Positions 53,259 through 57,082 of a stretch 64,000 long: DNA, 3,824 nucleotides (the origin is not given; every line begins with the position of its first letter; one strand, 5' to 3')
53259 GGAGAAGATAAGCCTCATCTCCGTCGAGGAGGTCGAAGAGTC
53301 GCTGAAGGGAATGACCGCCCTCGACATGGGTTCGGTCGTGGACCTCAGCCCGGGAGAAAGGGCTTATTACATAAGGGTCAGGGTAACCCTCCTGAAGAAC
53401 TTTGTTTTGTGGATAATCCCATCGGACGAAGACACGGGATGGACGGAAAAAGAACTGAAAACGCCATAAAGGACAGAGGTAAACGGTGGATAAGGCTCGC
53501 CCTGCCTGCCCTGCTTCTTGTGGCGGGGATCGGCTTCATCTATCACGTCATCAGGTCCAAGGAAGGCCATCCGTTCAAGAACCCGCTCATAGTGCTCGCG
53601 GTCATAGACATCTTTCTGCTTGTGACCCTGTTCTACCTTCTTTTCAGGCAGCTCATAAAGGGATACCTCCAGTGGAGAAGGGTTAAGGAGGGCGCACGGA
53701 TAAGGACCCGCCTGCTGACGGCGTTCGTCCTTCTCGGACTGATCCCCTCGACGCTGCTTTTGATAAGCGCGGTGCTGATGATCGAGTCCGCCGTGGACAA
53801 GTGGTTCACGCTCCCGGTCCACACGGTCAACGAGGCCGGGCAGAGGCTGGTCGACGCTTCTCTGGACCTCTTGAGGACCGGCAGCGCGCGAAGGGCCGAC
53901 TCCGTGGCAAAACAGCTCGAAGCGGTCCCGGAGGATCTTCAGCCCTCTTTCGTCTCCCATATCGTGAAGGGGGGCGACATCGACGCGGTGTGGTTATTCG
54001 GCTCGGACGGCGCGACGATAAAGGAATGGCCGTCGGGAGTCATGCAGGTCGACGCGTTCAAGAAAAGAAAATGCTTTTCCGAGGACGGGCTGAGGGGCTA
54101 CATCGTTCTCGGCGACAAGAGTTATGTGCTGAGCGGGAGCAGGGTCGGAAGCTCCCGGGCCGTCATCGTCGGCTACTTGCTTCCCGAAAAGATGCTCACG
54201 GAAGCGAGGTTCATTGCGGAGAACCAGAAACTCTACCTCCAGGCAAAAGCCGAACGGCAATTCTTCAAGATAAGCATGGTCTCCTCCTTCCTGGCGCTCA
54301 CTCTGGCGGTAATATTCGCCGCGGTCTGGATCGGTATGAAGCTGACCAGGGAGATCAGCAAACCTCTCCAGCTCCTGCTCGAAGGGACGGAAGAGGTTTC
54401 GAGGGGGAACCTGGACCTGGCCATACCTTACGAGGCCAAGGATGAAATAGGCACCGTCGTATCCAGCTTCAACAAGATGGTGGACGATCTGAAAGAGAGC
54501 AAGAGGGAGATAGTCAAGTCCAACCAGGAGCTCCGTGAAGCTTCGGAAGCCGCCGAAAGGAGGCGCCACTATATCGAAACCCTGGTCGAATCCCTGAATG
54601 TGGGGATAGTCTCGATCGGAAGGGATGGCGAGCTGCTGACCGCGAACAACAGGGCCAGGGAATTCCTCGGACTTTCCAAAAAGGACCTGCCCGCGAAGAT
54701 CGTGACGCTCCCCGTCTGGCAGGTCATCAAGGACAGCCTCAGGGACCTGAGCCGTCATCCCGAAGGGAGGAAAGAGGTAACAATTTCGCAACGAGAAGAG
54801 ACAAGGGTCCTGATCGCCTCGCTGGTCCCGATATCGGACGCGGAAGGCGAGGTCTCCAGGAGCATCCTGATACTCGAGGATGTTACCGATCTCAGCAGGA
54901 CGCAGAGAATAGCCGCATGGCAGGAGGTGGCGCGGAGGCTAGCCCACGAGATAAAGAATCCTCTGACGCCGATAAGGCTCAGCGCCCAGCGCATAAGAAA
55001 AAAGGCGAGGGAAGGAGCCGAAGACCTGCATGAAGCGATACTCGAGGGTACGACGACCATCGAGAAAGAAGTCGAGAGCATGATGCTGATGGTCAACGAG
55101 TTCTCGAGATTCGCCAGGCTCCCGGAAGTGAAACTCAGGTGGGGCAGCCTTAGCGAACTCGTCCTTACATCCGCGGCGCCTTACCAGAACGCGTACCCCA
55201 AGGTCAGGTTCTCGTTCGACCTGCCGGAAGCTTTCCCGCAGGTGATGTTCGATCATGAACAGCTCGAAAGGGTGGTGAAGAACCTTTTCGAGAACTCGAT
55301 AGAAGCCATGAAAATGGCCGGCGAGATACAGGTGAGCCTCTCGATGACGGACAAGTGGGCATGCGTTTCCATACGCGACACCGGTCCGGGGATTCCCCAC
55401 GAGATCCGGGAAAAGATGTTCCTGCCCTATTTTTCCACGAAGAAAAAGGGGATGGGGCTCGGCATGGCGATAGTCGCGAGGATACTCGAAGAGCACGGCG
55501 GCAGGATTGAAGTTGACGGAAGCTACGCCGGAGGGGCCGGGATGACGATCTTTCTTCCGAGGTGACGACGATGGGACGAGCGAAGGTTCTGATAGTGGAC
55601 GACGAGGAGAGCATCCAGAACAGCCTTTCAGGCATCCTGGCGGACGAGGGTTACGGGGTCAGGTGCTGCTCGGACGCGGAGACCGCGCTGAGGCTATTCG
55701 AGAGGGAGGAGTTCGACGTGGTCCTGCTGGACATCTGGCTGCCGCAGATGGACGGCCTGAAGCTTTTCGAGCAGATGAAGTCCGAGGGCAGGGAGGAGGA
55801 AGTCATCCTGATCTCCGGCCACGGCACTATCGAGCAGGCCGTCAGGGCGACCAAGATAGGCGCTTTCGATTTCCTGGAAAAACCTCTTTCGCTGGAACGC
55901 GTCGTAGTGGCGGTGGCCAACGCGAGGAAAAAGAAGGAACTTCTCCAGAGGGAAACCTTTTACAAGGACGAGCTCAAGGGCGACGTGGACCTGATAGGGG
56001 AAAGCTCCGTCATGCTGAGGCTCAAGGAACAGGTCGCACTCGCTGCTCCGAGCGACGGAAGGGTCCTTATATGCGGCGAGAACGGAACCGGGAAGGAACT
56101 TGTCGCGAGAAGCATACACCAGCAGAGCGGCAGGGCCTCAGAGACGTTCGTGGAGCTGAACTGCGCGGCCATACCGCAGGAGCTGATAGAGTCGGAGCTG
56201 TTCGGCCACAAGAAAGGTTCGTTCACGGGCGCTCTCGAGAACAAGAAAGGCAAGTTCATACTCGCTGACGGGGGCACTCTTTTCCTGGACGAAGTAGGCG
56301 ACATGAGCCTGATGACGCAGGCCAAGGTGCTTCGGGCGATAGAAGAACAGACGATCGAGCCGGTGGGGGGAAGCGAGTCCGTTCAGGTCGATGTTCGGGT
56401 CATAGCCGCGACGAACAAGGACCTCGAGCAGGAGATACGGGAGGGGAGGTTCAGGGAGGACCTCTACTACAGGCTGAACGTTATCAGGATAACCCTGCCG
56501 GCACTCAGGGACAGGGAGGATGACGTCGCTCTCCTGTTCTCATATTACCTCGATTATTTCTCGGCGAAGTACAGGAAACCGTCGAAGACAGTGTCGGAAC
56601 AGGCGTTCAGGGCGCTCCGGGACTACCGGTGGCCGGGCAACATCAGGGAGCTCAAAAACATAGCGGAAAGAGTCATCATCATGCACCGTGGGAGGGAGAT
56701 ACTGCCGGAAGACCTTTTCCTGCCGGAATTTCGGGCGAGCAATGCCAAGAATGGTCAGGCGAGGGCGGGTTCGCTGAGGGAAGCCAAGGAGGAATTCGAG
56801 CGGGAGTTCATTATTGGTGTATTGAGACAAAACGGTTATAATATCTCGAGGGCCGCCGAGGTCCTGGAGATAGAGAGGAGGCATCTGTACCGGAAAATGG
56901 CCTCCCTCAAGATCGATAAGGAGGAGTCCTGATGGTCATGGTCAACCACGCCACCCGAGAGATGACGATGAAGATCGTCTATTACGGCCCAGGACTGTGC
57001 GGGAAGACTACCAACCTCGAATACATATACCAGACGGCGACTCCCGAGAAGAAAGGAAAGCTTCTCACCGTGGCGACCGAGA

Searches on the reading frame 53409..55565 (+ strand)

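Call 84: search_protein_families(library=pfam, proteins=[window:53409-55565:+], max_evalue=0.00001)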
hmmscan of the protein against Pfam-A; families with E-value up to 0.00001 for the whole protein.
window:53409-55565:+ (718 aa): 4 families
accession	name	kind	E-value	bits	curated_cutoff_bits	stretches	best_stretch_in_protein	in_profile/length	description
PF02518.31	HATPase_c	-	1.1e-23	84.2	26.4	1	615-717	2-108/111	Histidine kinase-, DNA gyrase B-, and HSP90-like ATPase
PF00672.30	HAMP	-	3.7e-12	46.8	25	1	312-362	2-52/53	HAMP domain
PF00512.31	HisKA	-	1.5e-08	35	26.9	1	505-571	3-63/66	His Kinase A (phospho-acceptor) domain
PF08448.16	PAS_4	-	4.1e-06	27.4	23.1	0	393-496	1-109/110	PAS fold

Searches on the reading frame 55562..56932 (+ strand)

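Call 84: search_protein_families(library=pfam, proteins=[window:55562-56932:+], max_evalue=0.00001)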
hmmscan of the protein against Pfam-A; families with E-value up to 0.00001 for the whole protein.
window:55562-56932:+ (456 aa): 8 families
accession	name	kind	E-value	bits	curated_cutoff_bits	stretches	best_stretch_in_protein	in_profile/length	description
PF00158.32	Sigma54_activat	-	4e-71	238.6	20.2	1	144-310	1-167/168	Sigma-54 interaction domain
PF00072.30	Response_reg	-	7.6e-29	100.6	30.2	1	9-118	1-110/111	Response regulator receiver domain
PF14532.12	Sigma54_activ_2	-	3.5e-24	86.1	25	1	145-315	1-138/138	Sigma-54 interaction domain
PF25601.1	AAA_lid_14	-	8.4e-22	77.2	27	1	316-397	1-81/87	AAA+ ATPase lid domain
PF02954.25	HTH_8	-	9.1e-11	41.8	22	1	410-447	3-40/42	Bacterial regulatory protein, Fis family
PF00004.35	AAA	-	9.7e-08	33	21.2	1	168-302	1-128/131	ATPase family associated with various cellular activities (AAA)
PF07728.20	AAA_5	-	1.2e-06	29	22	1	168-286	2-123/139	AAA domain (dynein-related subfamily)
PF00493.29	MCM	-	1.3e-06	28.2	23.3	1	164-287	56-174/224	MCM P-loop domain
